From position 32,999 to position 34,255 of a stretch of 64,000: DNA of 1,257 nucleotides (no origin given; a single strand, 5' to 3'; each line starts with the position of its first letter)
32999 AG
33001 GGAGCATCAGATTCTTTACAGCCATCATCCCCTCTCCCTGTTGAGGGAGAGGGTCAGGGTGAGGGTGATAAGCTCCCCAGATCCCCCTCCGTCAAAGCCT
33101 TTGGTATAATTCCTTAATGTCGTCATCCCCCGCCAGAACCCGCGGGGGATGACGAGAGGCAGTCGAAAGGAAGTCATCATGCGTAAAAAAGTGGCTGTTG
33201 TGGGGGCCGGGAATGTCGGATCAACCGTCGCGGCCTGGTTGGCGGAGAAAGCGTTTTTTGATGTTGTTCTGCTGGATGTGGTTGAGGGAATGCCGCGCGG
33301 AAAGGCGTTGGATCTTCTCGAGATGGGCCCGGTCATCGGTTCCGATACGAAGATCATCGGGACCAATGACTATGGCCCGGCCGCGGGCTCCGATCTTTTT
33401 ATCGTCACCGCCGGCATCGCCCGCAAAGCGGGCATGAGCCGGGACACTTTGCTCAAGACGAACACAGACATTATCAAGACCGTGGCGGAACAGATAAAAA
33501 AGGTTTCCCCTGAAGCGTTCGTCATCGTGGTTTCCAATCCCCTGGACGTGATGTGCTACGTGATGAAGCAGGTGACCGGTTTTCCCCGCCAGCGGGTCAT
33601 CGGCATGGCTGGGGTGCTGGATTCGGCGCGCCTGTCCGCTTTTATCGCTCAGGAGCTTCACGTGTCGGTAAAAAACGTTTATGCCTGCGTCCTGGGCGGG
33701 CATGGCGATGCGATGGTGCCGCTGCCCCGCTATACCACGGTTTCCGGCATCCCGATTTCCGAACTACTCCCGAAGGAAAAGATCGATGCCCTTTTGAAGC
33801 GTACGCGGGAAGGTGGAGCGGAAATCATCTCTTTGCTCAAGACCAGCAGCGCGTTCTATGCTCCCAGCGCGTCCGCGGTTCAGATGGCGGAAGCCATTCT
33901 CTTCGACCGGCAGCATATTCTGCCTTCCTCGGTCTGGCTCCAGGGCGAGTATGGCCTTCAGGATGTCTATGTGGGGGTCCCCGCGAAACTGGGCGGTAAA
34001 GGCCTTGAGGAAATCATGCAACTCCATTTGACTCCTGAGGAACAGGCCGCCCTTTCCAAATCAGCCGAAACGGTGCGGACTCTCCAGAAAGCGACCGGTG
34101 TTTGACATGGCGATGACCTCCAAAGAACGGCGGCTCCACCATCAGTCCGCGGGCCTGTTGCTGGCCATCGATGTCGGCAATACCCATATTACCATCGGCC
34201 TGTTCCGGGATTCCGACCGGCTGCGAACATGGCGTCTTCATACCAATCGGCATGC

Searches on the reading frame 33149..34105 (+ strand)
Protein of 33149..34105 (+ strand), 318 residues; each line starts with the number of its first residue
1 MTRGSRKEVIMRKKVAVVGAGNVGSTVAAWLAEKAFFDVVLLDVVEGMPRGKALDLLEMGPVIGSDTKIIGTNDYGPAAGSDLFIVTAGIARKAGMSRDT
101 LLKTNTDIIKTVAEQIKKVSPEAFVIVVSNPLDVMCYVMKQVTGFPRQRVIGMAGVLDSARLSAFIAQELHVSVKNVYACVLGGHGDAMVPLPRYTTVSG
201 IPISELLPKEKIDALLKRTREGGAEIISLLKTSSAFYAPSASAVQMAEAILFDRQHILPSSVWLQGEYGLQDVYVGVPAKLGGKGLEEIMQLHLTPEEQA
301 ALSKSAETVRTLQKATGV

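Call 66: search_protein_families(library=pfam, proteins=[window:33149-34105:+], max_evalue=0.001)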
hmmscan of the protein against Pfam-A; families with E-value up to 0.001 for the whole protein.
window:33149-34105:+ (318 aa): 2 families
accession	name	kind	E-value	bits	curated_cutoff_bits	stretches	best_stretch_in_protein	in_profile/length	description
PF00056.29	Ldh_1_N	-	7e-39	133.5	27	1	14-152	2-141/141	lactate/malate dehydrogenase, NAD binding domain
PF02866.23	Ldh_1_C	-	2.8e-29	102.8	22.6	1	157-310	3-164/174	lactate/malate dehydrogenase, alpha/beta C-terminal domain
